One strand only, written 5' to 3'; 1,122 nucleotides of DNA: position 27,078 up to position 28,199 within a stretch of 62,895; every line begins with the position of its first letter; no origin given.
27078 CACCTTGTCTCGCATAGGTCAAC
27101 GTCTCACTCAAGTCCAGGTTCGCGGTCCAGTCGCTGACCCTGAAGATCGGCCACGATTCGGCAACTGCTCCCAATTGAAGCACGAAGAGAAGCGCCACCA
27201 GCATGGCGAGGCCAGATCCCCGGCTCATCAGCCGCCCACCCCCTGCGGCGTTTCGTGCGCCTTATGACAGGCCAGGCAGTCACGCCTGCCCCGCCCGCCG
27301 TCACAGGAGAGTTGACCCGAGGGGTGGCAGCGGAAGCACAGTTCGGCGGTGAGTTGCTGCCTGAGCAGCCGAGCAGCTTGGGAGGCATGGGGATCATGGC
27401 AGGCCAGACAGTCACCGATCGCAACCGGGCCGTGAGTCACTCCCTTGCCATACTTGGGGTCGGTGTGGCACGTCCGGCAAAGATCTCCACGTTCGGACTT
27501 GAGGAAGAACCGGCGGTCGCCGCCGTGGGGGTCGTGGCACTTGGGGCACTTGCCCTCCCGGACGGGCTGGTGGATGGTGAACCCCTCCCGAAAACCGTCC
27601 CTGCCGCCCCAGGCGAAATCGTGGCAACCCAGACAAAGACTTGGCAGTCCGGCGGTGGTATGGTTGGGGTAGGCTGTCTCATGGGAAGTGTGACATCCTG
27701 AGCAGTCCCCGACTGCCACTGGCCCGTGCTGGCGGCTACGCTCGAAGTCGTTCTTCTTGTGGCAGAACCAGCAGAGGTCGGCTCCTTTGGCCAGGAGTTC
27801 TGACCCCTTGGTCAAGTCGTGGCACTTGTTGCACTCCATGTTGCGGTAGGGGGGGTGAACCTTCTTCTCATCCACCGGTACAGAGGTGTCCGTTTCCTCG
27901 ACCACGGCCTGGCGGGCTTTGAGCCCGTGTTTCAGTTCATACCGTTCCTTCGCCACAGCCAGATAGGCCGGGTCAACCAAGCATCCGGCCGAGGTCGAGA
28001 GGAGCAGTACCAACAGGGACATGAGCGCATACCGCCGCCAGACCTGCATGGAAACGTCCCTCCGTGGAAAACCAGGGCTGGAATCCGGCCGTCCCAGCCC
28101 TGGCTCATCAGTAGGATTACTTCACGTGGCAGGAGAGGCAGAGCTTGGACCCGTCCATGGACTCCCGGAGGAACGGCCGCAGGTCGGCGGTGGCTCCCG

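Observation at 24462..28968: Duplicated tetraheme cytochrome module with a conserved signature, a candidate polymerising (nanowire-like) cytochrome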

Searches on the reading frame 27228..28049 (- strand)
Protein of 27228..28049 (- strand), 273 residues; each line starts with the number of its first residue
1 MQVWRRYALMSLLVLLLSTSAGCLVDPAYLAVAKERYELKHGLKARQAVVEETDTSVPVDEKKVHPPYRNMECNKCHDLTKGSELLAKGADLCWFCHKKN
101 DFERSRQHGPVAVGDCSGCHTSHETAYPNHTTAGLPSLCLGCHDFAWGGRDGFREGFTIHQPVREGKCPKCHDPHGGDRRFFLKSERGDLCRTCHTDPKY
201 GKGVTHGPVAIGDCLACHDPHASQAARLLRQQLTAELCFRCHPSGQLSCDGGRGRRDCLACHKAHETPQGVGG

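Call 4: search_protein_families(library=pfam, proteins=[window:27228-28049:-], max_evalue=0.1)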
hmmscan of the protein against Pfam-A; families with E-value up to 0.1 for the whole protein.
window:27228-28049:- (273 aa): 5 families
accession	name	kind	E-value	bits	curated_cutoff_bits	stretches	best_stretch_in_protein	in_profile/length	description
PF09699.15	Paired_CXXCH_1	-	8.5e-45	150.6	20.6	4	206-244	1-38/41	Doubled CXXCH motif (Paired_CXXCH_1)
PF14522.11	Cytochrome_C7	-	5e-08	33.1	24.8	2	137-196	14-67/67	Cytochrome c7 and related cytochrome c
PF14537.11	Cytochrom_c3_2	-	2.2e-07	31.6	25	1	115-196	8-79/79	Cytochrome c3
PF02085.21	Cytochrom_CIII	-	4.9e-05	24.1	22.9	1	64-143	24-101/101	Class III cytochrome C family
PF18509.6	MCR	-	0.0016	18.4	30.4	1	60-82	6-29/30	Magnetochrome domain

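Call 63: search_solved_structures(query=window:27228-28049:-, max_evalue=0.1)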
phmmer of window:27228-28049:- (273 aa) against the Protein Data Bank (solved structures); distinct sequences matched with E-value up to 0.1: 2.
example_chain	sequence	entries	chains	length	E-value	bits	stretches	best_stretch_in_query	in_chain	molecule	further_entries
6r2q_A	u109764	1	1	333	2.4e-10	43.2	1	167-246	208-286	Cystathionine beta-synthase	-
9eov_A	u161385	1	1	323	0.0076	18.6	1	91-220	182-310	Extracellular iron oxide respiratory system surface decaheme cytochrome c component MtrC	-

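Call 78: search_protein_families(library=ncbifam, proteins=[window:27228-28049:-], max_evalue=0.01)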
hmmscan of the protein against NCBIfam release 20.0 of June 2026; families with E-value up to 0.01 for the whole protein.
window:27228-28049:- (273 aa): 3 families
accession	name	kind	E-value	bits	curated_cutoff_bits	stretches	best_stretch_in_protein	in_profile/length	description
TIGR01905.1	paired_CXXCH_1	subfamily_domain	8.7e-44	147.2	25.2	4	206-245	1-39/41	doubled CXXCH domain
TIGR03508.1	decahem_SO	subfamily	9.3e-24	84.3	192.2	2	91-263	71-249/258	DmsE family decaheme c-type cytochrome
NF041028.1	decahem_GSU2203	exception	2.8e-20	72.8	325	2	157-243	164-253/317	GSU2203 family decaheme c-type cytochrome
